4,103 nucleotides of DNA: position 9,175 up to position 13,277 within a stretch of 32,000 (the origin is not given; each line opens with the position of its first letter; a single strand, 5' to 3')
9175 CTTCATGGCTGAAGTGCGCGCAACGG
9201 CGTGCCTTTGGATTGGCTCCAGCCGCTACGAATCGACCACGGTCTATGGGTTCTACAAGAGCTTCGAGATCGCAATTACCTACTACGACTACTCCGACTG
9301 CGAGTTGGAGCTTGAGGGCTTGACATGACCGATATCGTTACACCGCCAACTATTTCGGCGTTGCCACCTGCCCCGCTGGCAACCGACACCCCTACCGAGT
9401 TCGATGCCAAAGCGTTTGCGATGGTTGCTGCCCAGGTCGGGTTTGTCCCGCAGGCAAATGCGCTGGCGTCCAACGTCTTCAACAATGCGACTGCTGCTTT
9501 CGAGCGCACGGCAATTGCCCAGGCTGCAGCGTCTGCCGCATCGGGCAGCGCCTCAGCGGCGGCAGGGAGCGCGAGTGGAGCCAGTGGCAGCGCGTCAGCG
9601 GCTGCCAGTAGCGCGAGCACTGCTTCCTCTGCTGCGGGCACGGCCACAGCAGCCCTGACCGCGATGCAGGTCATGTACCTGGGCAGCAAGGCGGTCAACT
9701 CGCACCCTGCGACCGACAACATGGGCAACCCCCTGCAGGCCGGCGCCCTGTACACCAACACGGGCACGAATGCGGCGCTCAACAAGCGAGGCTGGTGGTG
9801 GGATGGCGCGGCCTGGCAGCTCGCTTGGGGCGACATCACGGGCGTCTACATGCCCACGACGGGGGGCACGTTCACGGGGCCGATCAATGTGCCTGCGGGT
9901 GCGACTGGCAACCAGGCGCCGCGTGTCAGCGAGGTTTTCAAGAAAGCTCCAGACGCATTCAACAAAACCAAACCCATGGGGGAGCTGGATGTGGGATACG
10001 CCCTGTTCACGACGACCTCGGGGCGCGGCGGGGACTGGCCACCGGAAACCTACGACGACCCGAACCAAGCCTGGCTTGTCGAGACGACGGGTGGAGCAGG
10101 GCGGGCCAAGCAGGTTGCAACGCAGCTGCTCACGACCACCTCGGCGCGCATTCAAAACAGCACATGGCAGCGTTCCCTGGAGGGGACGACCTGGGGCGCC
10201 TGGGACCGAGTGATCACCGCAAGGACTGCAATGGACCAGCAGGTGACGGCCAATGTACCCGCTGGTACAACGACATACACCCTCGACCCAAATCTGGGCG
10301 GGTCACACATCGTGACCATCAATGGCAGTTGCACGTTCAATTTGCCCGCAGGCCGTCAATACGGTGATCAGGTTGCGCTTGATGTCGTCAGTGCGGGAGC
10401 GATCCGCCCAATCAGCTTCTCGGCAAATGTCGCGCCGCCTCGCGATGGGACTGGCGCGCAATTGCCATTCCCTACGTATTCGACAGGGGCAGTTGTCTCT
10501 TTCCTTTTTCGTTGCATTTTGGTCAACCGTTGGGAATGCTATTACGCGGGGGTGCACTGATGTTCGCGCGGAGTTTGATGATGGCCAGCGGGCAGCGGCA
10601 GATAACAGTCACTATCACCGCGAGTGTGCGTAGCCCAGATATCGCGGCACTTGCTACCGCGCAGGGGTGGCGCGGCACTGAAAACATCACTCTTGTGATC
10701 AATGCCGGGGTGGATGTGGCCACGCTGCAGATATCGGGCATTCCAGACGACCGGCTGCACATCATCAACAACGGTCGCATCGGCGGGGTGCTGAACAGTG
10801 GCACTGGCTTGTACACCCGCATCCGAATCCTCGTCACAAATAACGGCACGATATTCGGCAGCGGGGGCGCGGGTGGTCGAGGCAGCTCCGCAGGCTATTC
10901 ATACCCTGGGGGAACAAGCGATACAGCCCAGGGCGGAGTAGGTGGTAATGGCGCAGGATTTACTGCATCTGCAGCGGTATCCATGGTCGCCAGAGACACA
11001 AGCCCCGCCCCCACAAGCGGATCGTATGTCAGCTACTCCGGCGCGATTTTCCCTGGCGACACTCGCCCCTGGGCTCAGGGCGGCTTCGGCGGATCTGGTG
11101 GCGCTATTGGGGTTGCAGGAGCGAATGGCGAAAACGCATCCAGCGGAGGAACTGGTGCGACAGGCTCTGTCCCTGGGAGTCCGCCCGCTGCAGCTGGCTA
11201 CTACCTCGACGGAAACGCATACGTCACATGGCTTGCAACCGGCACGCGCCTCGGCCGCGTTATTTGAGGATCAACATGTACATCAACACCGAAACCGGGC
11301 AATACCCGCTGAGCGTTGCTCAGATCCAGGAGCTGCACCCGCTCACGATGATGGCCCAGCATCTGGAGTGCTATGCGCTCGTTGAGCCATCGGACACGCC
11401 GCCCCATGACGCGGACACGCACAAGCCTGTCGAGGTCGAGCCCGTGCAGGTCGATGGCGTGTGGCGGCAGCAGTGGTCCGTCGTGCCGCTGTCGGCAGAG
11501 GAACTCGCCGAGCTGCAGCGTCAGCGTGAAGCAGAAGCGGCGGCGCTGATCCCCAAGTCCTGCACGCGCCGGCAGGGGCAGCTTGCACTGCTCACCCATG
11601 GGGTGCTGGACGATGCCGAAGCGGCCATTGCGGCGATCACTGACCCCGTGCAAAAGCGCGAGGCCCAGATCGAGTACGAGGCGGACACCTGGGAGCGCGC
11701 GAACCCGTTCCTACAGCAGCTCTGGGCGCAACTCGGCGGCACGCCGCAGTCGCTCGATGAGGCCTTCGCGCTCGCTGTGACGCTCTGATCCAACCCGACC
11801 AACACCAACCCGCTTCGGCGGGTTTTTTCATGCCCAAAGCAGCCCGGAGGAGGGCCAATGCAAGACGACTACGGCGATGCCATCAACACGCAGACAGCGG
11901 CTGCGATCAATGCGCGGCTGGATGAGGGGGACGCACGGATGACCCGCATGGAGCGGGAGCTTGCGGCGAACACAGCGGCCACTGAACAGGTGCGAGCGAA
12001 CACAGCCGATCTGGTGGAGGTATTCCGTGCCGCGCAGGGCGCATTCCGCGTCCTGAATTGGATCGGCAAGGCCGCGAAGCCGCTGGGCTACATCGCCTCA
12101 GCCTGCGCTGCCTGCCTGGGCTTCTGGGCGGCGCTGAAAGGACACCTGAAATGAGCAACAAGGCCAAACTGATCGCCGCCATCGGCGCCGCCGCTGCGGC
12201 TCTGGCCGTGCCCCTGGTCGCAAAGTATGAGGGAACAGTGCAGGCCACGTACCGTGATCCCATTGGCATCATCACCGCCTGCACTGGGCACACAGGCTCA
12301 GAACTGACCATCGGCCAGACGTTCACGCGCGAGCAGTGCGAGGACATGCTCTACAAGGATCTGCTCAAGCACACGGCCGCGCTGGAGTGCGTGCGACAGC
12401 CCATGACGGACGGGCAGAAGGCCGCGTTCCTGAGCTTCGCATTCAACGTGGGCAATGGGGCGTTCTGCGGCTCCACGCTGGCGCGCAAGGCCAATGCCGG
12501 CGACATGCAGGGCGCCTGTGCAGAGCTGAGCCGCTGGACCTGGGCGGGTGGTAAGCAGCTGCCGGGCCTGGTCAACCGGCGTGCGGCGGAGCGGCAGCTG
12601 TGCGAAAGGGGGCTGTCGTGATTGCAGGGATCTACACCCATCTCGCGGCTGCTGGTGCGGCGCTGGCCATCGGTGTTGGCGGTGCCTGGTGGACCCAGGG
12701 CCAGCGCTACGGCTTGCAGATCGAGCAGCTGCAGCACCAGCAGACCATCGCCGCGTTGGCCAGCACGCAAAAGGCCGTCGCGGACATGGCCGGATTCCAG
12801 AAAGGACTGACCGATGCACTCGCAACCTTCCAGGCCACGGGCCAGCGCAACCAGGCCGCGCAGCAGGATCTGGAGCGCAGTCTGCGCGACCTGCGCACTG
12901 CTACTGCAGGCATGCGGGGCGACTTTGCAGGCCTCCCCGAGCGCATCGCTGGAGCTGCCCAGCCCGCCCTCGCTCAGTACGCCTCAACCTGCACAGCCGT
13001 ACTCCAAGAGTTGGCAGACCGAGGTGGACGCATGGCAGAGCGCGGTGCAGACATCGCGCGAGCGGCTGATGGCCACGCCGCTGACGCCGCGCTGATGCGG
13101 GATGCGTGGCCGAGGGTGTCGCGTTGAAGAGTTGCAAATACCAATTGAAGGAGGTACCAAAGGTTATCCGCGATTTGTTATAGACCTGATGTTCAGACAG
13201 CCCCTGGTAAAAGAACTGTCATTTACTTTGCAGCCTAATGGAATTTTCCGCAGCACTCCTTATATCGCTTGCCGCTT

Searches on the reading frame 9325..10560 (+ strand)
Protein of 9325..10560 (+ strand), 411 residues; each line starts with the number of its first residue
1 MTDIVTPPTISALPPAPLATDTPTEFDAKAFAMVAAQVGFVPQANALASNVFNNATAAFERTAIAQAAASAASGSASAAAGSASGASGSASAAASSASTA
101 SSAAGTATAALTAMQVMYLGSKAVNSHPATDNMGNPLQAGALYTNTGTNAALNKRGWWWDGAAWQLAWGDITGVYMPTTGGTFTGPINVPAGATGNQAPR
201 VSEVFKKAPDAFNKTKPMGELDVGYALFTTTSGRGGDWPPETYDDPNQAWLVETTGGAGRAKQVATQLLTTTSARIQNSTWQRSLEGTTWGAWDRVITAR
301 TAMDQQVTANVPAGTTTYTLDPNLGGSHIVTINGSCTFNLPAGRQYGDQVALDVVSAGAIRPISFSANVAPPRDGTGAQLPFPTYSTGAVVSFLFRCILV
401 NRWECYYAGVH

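Call 26: search_protein_families(library=pfam, proteins=[window:9325-10560:+], max_evalue=0.01)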
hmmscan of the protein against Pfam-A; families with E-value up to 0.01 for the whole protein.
window:9325-10560:+ (411 aa): 0 families

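Call 45: search_protein_families(library=phrogs, proteins=[window:9325-10560:+], max_evalue=0.001)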
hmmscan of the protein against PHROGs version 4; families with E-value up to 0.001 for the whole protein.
window:9325-10560:+ (411 aa): 3 families
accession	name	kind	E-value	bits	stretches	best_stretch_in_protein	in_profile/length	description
phrog_38058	-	tail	1.2e-12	47.9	1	31-163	386-516/708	tail fiber protein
phrog_35823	-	unknown function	2.2e-08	33.6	1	41-166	174-294/1152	-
phrog_29482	-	unknown function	0.00019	21.5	1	43-174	140-264/477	-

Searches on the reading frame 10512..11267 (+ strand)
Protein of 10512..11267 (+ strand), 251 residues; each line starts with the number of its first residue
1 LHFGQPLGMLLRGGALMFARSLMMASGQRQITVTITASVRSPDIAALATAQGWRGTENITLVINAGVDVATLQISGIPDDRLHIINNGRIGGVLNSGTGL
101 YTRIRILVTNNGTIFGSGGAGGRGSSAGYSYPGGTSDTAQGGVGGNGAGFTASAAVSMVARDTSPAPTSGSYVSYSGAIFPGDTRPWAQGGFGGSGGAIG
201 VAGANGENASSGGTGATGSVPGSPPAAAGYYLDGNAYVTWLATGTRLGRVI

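Call 26: search_protein_families(library=pfam, proteins=[window:10512-11267:+], max_evalue=0.01)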
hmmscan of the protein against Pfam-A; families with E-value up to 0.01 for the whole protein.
window:10512-11267:+ (251 aa): 0 families

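Call 45: search_protein_families(library=phrogs, proteins=[window:10512-11267:+], max_evalue=0.001)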
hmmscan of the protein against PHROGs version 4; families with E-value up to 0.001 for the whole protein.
window:10512-11267:+ (251 aa): 1 family
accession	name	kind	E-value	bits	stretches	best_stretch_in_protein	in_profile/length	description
phrog_10745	-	unknown function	1.9e-06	28.8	1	27-132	41-166/353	-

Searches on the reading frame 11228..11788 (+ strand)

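Call 26: search_protein_families(library=pfam, proteins=[window:11228-11788:+], max_evalue=0.01)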
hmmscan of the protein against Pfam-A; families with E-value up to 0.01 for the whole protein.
window:11228-11788:+ (186 aa): 0 families

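Call 45: search_protein_families(library=phrogs, proteins=[window:11228-11788:+], max_evalue=0.001)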
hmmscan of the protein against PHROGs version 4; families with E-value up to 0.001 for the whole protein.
window:11228-11788:+ (186 aa): 3 families
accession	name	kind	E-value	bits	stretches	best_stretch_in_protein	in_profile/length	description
phrog_14311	-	unknown function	6.7e-13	49.9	1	110-186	62-140/140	-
phrog_6034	-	unknown function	3.2e-12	47.5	1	105-186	81-164/164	-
phrog_4998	-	unknown function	1.7e-05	25.6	1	19-102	11-99/218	-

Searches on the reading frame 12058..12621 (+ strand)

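Call 26: search_protein_families(library=pfam, proteins=[window:12058-12621:+], max_evalue=0.01)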
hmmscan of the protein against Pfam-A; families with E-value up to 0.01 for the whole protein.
window:12058-12621:+ (187 aa): 1 family
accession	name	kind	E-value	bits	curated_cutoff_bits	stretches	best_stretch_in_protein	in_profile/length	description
PF00959.24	Phage_lysozyme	-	8.8e-40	136.4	22.3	1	56-178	2-125/125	Phage lysozyme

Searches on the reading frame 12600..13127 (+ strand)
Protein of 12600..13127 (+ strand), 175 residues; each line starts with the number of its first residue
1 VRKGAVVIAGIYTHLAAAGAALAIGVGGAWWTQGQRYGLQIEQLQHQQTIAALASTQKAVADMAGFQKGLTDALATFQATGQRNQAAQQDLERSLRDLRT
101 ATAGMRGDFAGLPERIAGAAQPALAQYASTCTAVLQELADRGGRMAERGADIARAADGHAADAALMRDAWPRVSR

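Call 26: search_protein_families(library=pfam, proteins=[window:12600-13127:+], max_evalue=0.01)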
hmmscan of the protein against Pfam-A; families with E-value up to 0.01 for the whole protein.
window:12600-13127:+ (175 aa): 0 families

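Call 45: search_protein_families(library=phrogs, proteins=[window:12600-13127:+], max_evalue=0.001)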
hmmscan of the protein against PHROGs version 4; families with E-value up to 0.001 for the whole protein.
window:12600-13127:+ (175 aa): 1 family
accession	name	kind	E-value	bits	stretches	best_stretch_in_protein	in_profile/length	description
phrog_5777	-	unknown function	1.3e-15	59.1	1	4-174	9-166/169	-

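Call 57: find_related_loci(query=window:12600-13127:+, collection=viral_contigs, flank=5000)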
Query window:12600-13127:+ (175 aa) in viral_contigs; peptide patterns used: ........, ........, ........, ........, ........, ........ (x = any residue, [..] = any of these).
60 stretches matched a pattern; 24 encode a relative of the query (tblastn E <= 1e-3); 23 distinct loci.
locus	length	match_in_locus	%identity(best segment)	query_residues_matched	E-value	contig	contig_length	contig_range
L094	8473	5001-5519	84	3-175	7e-92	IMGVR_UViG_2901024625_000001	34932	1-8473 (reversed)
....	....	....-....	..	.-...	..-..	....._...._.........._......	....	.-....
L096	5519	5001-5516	86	4-175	3e-87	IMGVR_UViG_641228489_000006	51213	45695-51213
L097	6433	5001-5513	88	1-171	7e-87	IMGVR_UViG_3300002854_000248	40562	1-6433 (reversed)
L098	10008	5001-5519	87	3-175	8e-87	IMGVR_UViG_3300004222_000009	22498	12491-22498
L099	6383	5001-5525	85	1-175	4e-86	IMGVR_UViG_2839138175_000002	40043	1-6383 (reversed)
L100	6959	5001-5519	79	3-175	6e-86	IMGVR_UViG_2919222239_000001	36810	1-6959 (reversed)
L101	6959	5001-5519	83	3-175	3e-85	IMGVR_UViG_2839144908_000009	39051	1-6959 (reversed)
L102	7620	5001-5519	82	3-175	1e-81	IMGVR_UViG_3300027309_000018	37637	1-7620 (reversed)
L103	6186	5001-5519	88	3-175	3e-81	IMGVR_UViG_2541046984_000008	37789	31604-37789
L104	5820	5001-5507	81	7-175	1e-80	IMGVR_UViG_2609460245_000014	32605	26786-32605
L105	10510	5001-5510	81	3-172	3e-79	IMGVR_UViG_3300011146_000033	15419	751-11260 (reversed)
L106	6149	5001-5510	88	6-175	1e-78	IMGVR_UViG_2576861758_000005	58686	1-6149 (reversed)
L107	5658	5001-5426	87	30-171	3e-78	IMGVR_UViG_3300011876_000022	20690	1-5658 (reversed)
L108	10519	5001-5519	84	3-175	6e-77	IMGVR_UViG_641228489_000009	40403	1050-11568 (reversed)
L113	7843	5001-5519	87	3-175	2e-75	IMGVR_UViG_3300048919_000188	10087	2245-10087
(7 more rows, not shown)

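Call 63: search_protein_families(library=pfam, proteins=[L113:5609-6604:-, L108:5568-6422:+, L108:6527-7195:+, L094:6676-7617:+, L094:5497-6090:+, L094:6092-6421:+, L094:7640-8107:-, L097:5535-6005:-], max_evalue=0.01)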
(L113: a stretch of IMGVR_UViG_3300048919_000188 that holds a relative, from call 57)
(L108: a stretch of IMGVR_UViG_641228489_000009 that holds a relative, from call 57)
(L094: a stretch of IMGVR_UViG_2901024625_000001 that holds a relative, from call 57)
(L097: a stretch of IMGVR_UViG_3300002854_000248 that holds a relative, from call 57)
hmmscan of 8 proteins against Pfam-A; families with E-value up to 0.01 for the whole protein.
L113:5609-6604:- (331 aa): 2 families
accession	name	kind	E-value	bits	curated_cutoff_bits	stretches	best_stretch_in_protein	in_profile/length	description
PF01757.29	Acyl_transf_3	-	1.7e-27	96.8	31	1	3-309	2-316/326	Acyltransferase domain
PF04018.18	VCA0040-like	-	0.0011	19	26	1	158-235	55-132/246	Undecaprenyl phosphate translocase-like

L108:5568-6422:+ (284 aa): 0 families

L108:6527-7195:+ (222 aa): 0 families

L094:6676-7617:+ (313 aa): 1 family
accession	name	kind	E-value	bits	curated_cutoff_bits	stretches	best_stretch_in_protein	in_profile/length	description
PF00684.25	DnaJ_CXXCXGXG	-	0.00022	21.8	32.7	1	229-288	1-64/65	DnaJ central domain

L094:5497-6090:+ (197 aa): 0 families

L094:6092-6421:+ (109 aa): 0 families

L094:7640-8107:- (155 aa): 1 family
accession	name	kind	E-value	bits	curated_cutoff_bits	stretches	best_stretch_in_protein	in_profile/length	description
PF17842.7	dsRBD2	-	0.0048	17.4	25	1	33-86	19-72/147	Double-stranded RNA binding domain 2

L097:5535-6005:- (156 aa): 0 families

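Call 64: search_protein_families(library=padloc, proteins=[L113:5609-6604:-, L108:5568-6422:+, L108:6527-7195:+, L094:6676-7617:+, L094:5497-6090:+, L094:6092-6421:+, L094:7640-8107:-, L097:5535-6005:-], max_evalue=0.001)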
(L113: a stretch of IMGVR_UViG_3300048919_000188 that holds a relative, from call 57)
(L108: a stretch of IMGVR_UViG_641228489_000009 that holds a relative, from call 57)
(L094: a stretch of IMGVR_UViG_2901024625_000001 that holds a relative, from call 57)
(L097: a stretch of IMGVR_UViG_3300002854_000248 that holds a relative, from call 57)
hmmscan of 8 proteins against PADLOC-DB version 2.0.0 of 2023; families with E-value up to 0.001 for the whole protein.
L113:5609-6604:- (331 aa): 0 families

L108:5568-6422:+ (284 aa): 0 families

L108:6527-7195:+ (222 aa): 0 families

L094:6676-7617:+ (313 aa): 1 family
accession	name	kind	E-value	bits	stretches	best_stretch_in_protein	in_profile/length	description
PDLC04253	PDC-M01B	-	6.5e-05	20.4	1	221-299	290-363/366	-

L094:5497-6090:+ (197 aa): 0 families

L094:6092-6421:+ (109 aa): 0 families

L094:7640-8107:- (155 aa): 0 families

L097:5535-6005:- (156 aa): 0 families
